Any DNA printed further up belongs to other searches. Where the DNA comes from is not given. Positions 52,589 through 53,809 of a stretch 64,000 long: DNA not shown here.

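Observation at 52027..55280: Islet with a PUA/EVE-like–HNH nuclease and an HTH–DUF433 protein, bounded by two ORF-poor stretches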

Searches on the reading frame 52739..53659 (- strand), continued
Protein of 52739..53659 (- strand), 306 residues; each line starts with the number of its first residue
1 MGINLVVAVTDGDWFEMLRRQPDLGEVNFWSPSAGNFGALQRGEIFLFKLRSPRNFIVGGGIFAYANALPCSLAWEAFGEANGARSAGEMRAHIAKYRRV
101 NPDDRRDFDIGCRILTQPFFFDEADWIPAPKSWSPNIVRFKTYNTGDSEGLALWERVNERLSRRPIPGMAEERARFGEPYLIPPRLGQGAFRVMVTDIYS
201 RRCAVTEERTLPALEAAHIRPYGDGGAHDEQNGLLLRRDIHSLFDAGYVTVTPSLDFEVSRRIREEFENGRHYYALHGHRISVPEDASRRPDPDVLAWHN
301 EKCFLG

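Call 52: search_protein_families(library=ncbifam, proteins=[L001:6906-7859:+, L033:6891-7859:+, L044:6926-7849:+, L012:6925-7794:+, L043:6918-9170:+], max_evalue=0.01)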
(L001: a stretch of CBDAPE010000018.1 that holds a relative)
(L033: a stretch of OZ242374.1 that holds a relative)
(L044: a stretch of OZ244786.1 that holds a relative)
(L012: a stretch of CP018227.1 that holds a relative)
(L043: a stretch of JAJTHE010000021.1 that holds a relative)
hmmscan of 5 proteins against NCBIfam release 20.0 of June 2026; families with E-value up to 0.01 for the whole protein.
L001:6906-7859:+ (317 aa): 1 family
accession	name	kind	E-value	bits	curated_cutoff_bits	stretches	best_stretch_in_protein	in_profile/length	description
NF045808.1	PT-DNA_restrict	exception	6.5e-14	51.7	180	1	189-304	157-273/284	phosphorothioated DNA-binding restriction endonuclease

L033:6891-7859:+ (322 aa): 1 family
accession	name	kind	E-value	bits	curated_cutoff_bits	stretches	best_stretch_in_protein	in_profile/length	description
NF045808.1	PT-DNA_restrict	exception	1.6e-12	47.2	180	1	195-308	158-272/284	phosphorothioated DNA-binding restriction endonuclease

L044:6926-7849:+ (307 aa): 1 family
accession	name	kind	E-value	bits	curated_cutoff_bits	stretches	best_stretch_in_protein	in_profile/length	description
NF045808.1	PT-DNA_restrict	exception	3.7e-12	46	180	1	179-294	157-273/284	phosphorothioated DNA-binding restriction endonuclease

L012:6925-7794:+ (289 aa): 1 family
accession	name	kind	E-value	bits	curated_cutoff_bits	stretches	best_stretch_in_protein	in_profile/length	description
NF011066.0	PRK14495.1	equivalog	1.6e-10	40.6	596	1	136-262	320-441/452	putative molybdopterin-guanine dinucleotide biosynthesis protein MobB/unknown domain fusion protein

L043:6918-9170:+ (750 aa): 7 families
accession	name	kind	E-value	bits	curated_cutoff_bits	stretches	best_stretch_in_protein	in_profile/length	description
NF038214.1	IS21_help_AAA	equivalog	0.00011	21.9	200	1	260-316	88-144/232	IS21-like element helper ATPase IstB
NF042953.1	Hhe_antiphage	equivalog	0.00015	19.2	2000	1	234-310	317-389/1797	DUF4011 domain-containing anti-phage protein Hhe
NF008127.0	PRK10875.1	equivalog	0.00063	18.4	671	1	254-316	164-225/619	exodeoxyribonuclease V subunit alpha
NF058533.1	antiphage_ProA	equivalog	0.0012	16.3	1500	1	257-301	659-704/1903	anti-phage protein ProA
TIGR03881.1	KaiC_arch_4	hypoth_equivalog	0.002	17.8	247.8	1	262-308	21-67/231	KaiC domain-containing protein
TIGR01447.1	recD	equivalog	0.002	16.8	310.15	1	253-287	155-188/597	exodeoxyribonuclease V subunit alpha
NF006746.0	PRK09270.1-5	subfamily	0.0058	15.6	250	0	257-294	16-53/210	nucleoside/nucleotide kinase family protein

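Call 61: search_dna_similar(query=window:52739-53659:-, collection=plasmids, mode=protein, max_evalue=1e-10, max_rows=25)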
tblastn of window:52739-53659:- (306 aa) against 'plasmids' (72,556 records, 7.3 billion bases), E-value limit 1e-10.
Records with a match: 25; places in all: 26; records where one place covers at least 80% of the query: 4.
Best place of each record, by identity: <60% 25.
By first word of the organism name: Roseomonas 5; Pseudomonas 5; Deinococcus 3; Xanthomonas 3; Rhodococcus 2; Mesorhizobium 1; Bradyrhizobium 1; Sinorhizobium 1; Sphingomonas 1; Hymenobacter 1; and 2 more.
By predicted mobility (MOB-suite, as given by PLSDB): non-mobilizable 19; conjugative 4; mobilizable 2.
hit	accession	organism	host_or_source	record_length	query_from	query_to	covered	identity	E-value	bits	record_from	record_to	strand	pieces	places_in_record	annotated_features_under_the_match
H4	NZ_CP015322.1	Mesorhizobium amorphae CCNWGS0123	Robinia pseudoacacia,cell culture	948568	3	306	99%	53.1%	5e-92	305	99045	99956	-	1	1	HNH endonuclease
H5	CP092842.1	Bradyrhizobium sp. 62B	Arachis hypogaea L.,cell ...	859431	3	306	99%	52.4%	2e-76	311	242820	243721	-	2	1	hypothetical protein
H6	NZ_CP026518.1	Deinococcus sp. NW-56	whole organism,water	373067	2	306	100%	50.8%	2e-87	292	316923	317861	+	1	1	HNH endonuclease | hypothetical protein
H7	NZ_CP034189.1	Deinococcus psychrotolerans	whole organism,R2A medium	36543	3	306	99%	49.4%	7e-89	296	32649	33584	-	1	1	HNH endonuclease signature motif containing protein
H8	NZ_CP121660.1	Sinorhizobium terangae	Desmanthus virgatus,cell culture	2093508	3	112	36%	54.0%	5e-25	112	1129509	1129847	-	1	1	none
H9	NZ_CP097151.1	Deinococcus sp. QL22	-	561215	187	306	37%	52.2%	1e-21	129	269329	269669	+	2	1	none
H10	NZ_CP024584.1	Roseomonas sp. FDAARGOS_362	Homo sapiens,peripheral Blood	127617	144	299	51%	35.7%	2e-12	75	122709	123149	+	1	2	hypothetical protein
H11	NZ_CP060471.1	Xanthomonas citri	Cell culture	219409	167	303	45%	35.8%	7e-15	82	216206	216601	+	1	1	HNH endonuclease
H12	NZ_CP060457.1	Xanthomonas citri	Cell culture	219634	167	303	45%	35.8%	7e-15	82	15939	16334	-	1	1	HNH endonuclease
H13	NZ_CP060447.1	Xanthomonas citri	Cell culture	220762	167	303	45%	35.8%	7e-15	82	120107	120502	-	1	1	HNH endonuclease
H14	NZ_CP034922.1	Roseomonas mucosa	Homo sapiens,tissue sample,Clinical, ...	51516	182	299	39%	38.7%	2e-11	72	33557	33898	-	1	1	HNH endonuclease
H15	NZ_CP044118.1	Roseomonas mucosa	Homo sapiens,clinical isolate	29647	182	299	39%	38.7%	2e-11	72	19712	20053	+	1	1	HNH endonuclease signature motif containing protein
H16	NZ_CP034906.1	Roseomonas mucosa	Homo sapiens,tissue sample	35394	182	299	39%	38.7%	2e-11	72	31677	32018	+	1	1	HNH endonuclease signature motif containing protein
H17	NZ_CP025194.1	Roseomonas mucosa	Homo sapiens,clinical, human skin, ...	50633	182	299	39%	38.7%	2e-11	72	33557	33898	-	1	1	HNH endonuclease signature motif containing protein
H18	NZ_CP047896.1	Sphingomonas changnyeongensis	Single cell,Fresh water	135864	191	304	37%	39.5%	7e-11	71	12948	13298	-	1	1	HNH endonuclease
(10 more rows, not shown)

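Call 62: search_dna_similar(query=window:52739-53659:-, collection=phages, mode=protein, max_evalue=0.00001, max_rows=15)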
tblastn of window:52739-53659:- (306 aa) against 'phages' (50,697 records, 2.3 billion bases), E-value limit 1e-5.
Records with a match: 8; places in all: 8; records where one place covers at least 80% of the query: 0.
Best place of each record, by identity: <60% 8.
By first word of the organism name: Salmonella 5; Vibrio 2; Pantoea 1.
By host as written in the record: Salmonella enterica subsp. salamae 244/03 II 2; Salmonella enterica subsp. enterica serovar Newport 2; Vibrio cyclitrophicus 10N.286.54.E5 1; Vibrio cyclitrophicus 10N.286.55.C4 1; Pantoea agglomerans 1; - 1.
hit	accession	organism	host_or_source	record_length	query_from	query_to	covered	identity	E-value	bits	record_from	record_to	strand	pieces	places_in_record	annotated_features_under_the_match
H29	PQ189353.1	Vibrio phage 10N.286.54.E5_PE002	Vibrio cyclitrophicus 10N.286.54.E5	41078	182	299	39%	37.3%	3e-13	76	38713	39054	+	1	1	hypothetical protein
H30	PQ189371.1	Vibrio phage 10N.286.55.C4_PE001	Vibrio cyclitrophicus 10N.286.55.C4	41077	182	299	39%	37.3%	3e-13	76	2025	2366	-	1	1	hypothetical protein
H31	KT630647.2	Salmonella phage SEN8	Salmonella enterica subsp. salamae ...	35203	157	291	44%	29.7%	1e-7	59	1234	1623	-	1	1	hypothetical protein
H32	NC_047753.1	Salmonella phage SEN8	Salmonella enterica subsp. salamae ...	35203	157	291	44%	29.7%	1e-7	59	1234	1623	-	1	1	HNH endonuclease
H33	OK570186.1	Pantoea phage Nafs113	Pantoea agglomerans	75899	185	254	23%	48.6%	7e-10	66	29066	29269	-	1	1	HNH endonuclease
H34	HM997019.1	Salmonella phage 7-11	Salmonella enterica subsp. enterica ...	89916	182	253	24%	34.7%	1e-6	56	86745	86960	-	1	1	hypothetical protein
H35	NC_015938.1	Salmonella phage 7-11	Salmonella enterica subsp. enterica ...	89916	182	253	24%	34.7%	1e-6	56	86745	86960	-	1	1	hypothetical protein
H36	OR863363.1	Salmonella phage SeKF_80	Wastewater effluent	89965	182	253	24%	34.7%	2e-6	56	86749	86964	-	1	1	ParB-like partition protein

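Call 63: get_annotated_region(hit=H4, flank=5000)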
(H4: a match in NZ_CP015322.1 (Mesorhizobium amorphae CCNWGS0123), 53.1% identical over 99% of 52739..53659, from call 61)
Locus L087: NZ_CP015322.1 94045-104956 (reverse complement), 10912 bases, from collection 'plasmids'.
description: Mesorhizobium amorphae CCNWGS0123 plasmid pM0123d, complete sequence
organism: Mesorhizobium amorphae CCNWGS0123 (NCBI taxid 1082933)
taxonomy: Bacteria; Pseudomonadota; Alphaproteobacteria; Hyphomicrobiales; Phyllobacteriaceae; Mesorhizobium; Mesorhizobium amorphae; Mesorhizobium amorphae CCNWGS0123
host: -; source: Robinia pseudoacacia,cell culture; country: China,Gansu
typing (MOB-suite, as given by PLSDB): non-mobilizable; mating-pair formation MPF_T
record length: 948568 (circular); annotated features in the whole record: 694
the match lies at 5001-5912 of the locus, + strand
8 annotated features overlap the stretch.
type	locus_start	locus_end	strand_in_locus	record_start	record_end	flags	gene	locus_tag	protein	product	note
CDS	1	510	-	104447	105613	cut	-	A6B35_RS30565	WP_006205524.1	nucleotidyl transferase AbiEii/AbiGii toxin family protein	-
CDS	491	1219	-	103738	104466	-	-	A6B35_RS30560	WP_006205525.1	DUF6088 family protein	-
CDS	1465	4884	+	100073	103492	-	-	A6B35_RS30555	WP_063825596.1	type ISP restriction/modification enzyme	-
CDS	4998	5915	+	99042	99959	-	-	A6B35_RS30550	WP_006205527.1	HNH endonuclease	-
CDS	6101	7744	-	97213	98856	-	-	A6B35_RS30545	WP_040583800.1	MFS transporter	GO:0055085 - transmembrane transport [Evidence IEA]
CDS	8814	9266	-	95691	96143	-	panD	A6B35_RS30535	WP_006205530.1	aspartate 1-decarboxylase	GO:0015940 - pantothenate biosynthetic process [Evidence IEA]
CDS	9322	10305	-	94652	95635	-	-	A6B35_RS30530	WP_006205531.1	beta-ketoacyl-ACP synthase III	-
CDS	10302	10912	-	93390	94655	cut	-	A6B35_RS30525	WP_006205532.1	adenosylmethionine--8-amino-7-oxononanoate transaminase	GO:0009102 - biotin biosynthetic process [Evidence IEA]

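Call 64: get_annotated_region(hit=H6, flank=5000)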
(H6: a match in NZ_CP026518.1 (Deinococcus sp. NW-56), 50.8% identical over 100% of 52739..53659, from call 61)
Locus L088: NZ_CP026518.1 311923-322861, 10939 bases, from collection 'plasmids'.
description: Deinococcus sp. NW-56 plasmid unnamed2, complete sequence
organism: Deinococcus sp. NW-56 (NCBI taxid 2080419)
taxonomy: Bacteria; Deinococcota; Deinococci; Deinococcales; Deinococcaceae; Deinococcus; Deinococcus sp. NW-56
host: -; source: whole organism,water; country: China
typing (MOB-suite, as given by PLSDB): non-mobilizable
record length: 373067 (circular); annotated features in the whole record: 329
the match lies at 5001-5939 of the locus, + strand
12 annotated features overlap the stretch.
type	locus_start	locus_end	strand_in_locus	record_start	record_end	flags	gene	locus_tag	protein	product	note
CDS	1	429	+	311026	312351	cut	-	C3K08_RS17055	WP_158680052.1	site-specific integrase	GO:0015074 - DNA integration [Evidence IEA]; GO:0006310 - DNA recombination [Evidence IEA]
CDS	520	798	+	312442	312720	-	-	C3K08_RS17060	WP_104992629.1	DUF1778 domain-containing protein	-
CDS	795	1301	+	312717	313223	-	-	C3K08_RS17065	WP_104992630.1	GNAT family N-acetyltransferase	-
CDS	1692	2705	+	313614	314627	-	-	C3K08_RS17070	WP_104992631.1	site-specific integrase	GO:0015074 - DNA integration [Evidence IEA]; GO:0006310 - DNA recombination [Evidence IEA]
CDS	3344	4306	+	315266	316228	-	-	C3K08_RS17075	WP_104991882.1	IS4 family transposase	-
CDS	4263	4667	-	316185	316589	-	-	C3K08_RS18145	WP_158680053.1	hypothetical protein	-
CDS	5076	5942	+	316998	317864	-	-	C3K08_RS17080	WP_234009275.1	HNH endonuclease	-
CDS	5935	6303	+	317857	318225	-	-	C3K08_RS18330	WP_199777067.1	hypothetical protein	-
CDS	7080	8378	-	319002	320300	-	-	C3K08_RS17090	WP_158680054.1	site-specific integrase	GO:0015074 - DNA integration [Evidence IEA]; GO:0006310 - DNA recombination [Evidence IEA]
CDS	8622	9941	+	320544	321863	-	-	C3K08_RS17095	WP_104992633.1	CHASE2 domain-containing protein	-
CDS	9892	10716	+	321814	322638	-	-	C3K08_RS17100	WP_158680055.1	hypothetical protein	-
CDS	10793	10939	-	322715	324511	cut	-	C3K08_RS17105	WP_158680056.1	caspase family protein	-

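Call 65: get_annotated_region(hit=H7, flank=5000)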
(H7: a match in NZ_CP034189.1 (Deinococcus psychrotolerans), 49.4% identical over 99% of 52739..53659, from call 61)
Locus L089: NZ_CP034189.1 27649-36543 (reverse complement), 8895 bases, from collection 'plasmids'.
description: Deinococcus psychrotolerans strain S14-83 plasmid unnamed5, complete sequence
organism: Deinococcus psychrotolerans (NCBI taxid 2489213)
taxonomy: Bacteria; Deinococcota; Deinococci; Deinococcales; Deinococcaceae; Deinococcus; Deinococcus psychrotolerans
host: -; source: whole organism,R2A medium; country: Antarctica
typing (MOB-suite, as given by PLSDB): non-mobilizable
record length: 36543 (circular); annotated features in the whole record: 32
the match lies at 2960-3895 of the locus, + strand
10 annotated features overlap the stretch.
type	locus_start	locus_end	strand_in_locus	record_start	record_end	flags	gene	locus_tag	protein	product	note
CDS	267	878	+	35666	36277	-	-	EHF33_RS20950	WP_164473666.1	ParA family protein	-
CDS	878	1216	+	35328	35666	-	-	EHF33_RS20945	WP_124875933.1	hypothetical protein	-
CDS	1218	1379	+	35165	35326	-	-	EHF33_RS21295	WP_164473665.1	hypothetical protein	-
CDS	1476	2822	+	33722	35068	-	-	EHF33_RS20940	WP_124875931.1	hypothetical protein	-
CDS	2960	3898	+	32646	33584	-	-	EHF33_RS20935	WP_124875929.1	HNH endonuclease signature motif containing protein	-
CDS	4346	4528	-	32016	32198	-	-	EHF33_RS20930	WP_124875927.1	DUF6440 family protein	-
CDS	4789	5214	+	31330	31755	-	-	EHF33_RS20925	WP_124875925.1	hypothetical protein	-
CDS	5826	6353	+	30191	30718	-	-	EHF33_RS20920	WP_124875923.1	hypothetical protein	-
CDS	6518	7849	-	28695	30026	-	-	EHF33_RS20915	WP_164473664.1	S8 family serine peptidase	GO:0006508 - proteolysis [Evidence IEA]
CDS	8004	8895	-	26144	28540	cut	-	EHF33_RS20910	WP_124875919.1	tetratricopeptide repeat protein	-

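Call 78: search_protein_families(library=pfam, alignment_id=A4, max_evalue=0.00001)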
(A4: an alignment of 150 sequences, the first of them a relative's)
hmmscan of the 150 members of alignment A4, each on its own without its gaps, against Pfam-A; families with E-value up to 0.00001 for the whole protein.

A. member 1, L001:5189-5995:+ (269 aa): 0 families

B. families by the number of members that match (of 150 scanned): 100 families (the first 25 are shown)
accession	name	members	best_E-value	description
PF13391.12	HNH_2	22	3.4e-12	HNH endonuclease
PF03235.19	GmrSD_N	3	8.2e-37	GmrSD restriction endonuclease, N-terminal domain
PF00872.24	Transposase_mut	2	1e-126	Transposase, Mutator family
PF09848.15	SLFN-g3_helicase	2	1.2e-102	Schlafen group 3, DNA/RNA helicase domain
PF01380.27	SIS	2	3.9e-54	SIS domain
PF04115.18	Ureidogly_lyase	2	1.7e-48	Ureidoglycolate lyase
PF13604.12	AAA_30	2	2.5e-38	AAA domain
PF04851.21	ResIII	2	3.2e-37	Type III restriction enzyme, res subunit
PF00589.27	Phage_integrase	2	1.9e-33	Phage integrase family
PF08463.15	EcoEI_R_C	2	2.2e-28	EcoEI R protein C-terminal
PF07510.16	GmrSD_C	2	2e-23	GmrSD restriction endonucleases, C-terminal domain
PF13522.11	GATase_6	2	8.7e-19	Glutamine amidotransferase domain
PF18766.7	SWI2_SNF2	2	1.1e-18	SWI2/SNF2 ATPase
PF02661.23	Fic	2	6.1e-18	Fic/DOC family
PF08241.18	Methyltransf_11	2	1.1e-15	Methyltransferase domain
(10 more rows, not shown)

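Call 79: search_solved_structures(query=A1, max_evalue=10)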
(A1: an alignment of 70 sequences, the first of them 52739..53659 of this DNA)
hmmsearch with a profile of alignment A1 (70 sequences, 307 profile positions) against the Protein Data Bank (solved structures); distinct sequences matched with E-value up to 10: 3.
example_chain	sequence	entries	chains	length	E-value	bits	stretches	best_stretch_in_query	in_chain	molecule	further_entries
6yex_A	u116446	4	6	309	1.5e-11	47.3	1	157-268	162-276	HNH endonuclease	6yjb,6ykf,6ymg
9jfs_A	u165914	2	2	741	1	11.7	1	111-159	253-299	Cas12p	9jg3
9pl0_A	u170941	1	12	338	2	10.8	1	161-204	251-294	Enoyl-[acyl-carrier-protein] reductase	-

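Call 81: search_solved_structures(query=A5, max_evalue=10)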
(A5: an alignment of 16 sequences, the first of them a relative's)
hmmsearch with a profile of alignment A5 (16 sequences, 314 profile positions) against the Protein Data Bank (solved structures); distinct sequences matched with E-value up to 10: 1.
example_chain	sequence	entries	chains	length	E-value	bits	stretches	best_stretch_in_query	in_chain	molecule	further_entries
6yex_A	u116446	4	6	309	0.0044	19.4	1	155-268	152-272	HNH endonuclease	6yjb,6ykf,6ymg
